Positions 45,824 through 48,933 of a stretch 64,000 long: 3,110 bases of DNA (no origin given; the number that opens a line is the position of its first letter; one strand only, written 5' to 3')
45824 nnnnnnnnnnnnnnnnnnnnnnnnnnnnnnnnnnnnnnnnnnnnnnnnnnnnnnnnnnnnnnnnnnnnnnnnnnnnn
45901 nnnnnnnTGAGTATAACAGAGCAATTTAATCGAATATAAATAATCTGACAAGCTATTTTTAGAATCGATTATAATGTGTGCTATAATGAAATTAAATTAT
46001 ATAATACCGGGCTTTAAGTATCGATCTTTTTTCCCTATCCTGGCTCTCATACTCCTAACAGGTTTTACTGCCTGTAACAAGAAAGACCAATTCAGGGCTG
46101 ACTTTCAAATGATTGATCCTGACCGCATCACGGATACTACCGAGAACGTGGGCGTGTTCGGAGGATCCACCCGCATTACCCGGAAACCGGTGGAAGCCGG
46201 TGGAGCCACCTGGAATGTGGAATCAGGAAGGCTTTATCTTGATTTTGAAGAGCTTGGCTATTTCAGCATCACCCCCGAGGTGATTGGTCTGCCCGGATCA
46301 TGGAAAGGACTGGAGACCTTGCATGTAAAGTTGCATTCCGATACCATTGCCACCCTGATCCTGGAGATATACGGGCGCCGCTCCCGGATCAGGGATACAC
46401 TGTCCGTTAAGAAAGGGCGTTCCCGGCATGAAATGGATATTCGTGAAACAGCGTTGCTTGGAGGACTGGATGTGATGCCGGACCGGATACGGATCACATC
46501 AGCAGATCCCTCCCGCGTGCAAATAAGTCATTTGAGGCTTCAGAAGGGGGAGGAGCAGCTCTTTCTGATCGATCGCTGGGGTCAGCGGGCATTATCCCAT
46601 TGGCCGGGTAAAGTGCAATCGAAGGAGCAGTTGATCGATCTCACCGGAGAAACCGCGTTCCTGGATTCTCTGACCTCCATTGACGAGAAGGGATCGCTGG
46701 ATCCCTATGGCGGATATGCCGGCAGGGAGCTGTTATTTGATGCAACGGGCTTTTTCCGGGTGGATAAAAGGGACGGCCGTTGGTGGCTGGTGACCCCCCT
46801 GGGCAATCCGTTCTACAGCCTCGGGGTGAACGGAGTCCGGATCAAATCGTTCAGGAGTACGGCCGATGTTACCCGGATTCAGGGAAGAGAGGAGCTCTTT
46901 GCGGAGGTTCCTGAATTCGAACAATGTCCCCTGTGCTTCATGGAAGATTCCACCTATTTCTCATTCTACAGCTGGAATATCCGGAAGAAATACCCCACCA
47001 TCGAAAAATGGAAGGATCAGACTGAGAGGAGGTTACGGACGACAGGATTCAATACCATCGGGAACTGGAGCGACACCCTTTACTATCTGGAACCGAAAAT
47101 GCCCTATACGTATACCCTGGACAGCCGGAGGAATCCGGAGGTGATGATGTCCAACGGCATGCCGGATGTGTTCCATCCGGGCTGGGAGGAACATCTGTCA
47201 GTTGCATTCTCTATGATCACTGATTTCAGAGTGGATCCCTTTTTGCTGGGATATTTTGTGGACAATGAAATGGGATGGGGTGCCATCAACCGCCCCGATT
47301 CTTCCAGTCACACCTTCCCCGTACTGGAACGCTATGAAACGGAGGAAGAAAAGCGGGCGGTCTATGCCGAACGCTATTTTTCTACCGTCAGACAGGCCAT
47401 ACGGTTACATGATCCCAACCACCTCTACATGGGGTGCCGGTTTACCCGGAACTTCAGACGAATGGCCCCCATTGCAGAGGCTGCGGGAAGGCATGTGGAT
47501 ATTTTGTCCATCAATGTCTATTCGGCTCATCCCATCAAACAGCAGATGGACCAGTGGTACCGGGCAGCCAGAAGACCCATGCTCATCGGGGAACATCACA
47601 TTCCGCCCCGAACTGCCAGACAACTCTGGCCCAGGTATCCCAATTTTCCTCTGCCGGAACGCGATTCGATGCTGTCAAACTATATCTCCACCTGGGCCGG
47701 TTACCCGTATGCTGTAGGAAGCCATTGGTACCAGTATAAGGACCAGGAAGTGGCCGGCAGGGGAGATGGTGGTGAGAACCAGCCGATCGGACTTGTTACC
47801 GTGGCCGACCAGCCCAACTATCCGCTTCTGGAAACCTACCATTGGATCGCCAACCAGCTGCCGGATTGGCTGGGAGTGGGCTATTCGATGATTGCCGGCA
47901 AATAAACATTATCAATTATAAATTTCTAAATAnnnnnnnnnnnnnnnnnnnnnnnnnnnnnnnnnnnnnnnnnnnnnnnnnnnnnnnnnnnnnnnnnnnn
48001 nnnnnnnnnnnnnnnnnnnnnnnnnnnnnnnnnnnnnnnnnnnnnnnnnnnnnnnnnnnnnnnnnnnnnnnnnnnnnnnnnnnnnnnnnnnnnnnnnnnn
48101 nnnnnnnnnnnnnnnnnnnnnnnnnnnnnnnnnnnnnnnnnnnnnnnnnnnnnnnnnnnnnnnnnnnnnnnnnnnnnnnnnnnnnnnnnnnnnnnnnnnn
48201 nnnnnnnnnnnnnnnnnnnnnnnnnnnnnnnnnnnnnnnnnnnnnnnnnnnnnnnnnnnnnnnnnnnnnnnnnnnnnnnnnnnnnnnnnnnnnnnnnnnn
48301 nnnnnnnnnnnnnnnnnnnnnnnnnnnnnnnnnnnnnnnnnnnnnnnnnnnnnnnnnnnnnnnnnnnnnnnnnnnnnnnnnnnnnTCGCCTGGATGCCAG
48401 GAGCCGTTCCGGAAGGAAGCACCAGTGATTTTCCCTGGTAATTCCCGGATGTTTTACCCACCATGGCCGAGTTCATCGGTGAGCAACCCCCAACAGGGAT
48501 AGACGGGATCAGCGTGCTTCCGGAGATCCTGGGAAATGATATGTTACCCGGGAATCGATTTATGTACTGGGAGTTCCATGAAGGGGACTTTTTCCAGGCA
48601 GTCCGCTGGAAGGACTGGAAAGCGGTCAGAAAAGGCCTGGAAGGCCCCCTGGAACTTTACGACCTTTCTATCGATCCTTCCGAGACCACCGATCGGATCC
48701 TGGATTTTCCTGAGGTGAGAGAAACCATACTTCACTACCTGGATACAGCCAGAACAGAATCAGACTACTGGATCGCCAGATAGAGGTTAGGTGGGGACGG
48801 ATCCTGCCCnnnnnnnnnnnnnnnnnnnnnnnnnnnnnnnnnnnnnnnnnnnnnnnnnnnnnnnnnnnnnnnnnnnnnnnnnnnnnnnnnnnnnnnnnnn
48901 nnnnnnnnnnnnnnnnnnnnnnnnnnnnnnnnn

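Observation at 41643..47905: Translationally coupled FAD oxidoreductase + 820-aa unknown lipoprotein + GH-A-like enzyme: candidate undescribed glycan-processing module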

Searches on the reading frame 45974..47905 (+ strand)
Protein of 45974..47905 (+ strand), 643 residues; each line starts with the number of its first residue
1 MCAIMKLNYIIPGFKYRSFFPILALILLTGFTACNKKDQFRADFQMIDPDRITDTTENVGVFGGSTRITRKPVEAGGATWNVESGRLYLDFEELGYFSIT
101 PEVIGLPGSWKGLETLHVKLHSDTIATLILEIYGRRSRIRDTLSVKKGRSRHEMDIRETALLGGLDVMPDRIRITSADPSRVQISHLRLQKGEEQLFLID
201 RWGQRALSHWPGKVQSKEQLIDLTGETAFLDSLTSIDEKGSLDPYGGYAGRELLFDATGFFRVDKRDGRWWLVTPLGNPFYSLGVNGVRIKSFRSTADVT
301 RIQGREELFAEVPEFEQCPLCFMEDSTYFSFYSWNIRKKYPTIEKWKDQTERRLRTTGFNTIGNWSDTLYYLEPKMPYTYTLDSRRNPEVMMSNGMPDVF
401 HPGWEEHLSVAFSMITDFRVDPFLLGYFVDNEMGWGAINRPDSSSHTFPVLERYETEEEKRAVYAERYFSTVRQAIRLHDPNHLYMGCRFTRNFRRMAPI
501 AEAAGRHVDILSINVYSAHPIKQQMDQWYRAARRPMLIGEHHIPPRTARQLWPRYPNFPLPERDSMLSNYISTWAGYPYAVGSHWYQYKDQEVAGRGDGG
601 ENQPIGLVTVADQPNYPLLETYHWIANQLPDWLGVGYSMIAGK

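Call 3: search_protein_families(library=pfam, proteins=[window:45974-47905:+], max_evalue=0.01)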
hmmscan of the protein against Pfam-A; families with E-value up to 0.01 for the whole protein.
window:45974-47905:+ (643 aa): 0 families

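Call 5: search_protein_families(library=ncbifam, proteins=[window:45974-47905:+], max_evalue=1)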
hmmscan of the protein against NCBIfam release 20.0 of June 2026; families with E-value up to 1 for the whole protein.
window:45974-47905:+ (643 aa): 0 families

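Call 7: search_solved_structures(query=window:45974-47905:+, max_evalue=10)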
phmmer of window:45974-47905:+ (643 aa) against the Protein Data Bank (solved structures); distinct sequences matched with E-value up to 10: 8.
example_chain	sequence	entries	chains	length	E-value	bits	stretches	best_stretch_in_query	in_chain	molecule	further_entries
4bq2_A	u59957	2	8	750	9.2e-45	156.2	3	462-620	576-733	B-AGARASE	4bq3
4bq4_A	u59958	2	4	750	2.1e-44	155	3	462-620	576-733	B-AGARASE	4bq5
6xj9_A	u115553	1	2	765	6.6e-44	153.4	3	463-621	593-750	Agarase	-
5z6p_A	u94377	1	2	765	1.3e-43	152.4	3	463-621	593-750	B-agarase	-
5t3b_A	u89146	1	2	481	1.9e-18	69.2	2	455-542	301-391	Glycoside Hydrolase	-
8ioj_L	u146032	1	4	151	0.3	12.4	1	257-312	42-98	Rubisco accumulation factor 1.2, chloroplastic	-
4wt4_A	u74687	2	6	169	0.38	12.1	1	257-312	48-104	Rubisco Accumulation Factor 1, isoform 2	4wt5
8io2_I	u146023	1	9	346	1.3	10.3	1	257-312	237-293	Rubisco accumulation factor 1.2, chloroplastic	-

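Call 23: search_solved_structures(query=window:45974-47905:+, max_evalue=1e-10, show_alignments=2)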
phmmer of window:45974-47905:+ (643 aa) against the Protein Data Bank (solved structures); distinct sequences matched with E-value up to 1e-10: 5.
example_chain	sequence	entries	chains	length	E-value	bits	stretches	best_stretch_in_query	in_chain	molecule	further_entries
4bq2_A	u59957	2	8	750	9.2e-45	156.2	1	462-620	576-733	B-AGARASE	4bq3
4bq4_A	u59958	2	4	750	2.1e-44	155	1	462-620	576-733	B-AGARASE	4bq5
6xj9_A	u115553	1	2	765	6.6e-44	153.4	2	463-621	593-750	Agarase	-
5z6p_A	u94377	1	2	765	1.3e-43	152.4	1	463-621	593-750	B-agarase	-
5t3b_A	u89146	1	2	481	1.9e-18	69.2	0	455-542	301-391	Glycoside Hydrolase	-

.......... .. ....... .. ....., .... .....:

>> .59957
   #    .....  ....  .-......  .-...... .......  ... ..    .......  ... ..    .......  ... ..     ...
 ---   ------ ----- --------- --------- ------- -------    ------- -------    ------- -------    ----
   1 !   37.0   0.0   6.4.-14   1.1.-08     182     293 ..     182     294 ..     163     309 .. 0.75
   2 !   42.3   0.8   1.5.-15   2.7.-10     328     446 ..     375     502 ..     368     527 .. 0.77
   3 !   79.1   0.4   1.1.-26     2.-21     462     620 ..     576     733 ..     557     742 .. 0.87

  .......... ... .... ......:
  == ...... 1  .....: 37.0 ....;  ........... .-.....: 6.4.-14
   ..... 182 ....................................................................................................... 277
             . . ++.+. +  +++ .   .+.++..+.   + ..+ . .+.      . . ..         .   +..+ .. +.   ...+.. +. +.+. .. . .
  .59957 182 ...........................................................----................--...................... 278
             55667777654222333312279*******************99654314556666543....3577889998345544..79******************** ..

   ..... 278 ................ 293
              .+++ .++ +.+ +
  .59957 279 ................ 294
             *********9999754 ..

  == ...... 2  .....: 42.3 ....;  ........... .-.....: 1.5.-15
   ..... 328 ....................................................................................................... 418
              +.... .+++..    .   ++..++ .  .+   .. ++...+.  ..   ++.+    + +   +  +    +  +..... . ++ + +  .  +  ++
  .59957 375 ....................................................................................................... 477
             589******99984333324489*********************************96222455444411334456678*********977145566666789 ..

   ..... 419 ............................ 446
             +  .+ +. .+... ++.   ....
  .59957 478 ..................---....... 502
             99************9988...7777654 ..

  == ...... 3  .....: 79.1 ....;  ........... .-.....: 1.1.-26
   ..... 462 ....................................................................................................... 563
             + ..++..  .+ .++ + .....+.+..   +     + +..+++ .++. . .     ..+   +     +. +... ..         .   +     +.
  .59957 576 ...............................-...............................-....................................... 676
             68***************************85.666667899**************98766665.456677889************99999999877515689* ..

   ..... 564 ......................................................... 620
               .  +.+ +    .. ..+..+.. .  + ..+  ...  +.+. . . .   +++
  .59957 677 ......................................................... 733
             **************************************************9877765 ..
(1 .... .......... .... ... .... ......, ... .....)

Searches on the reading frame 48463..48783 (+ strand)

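Call 3: search_protein_families(library=pfam, proteins=[window:48463-48783:+], max_evalue=0.01)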
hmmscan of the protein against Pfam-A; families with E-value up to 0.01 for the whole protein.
window:48463-48783:+ (106 aa): 1 family
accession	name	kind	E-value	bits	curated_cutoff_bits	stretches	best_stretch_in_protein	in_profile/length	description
PF14707.11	Sulfatase_C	-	0.0044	18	30.9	0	33-54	5-24/127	C-terminal region of aryl-sulfatase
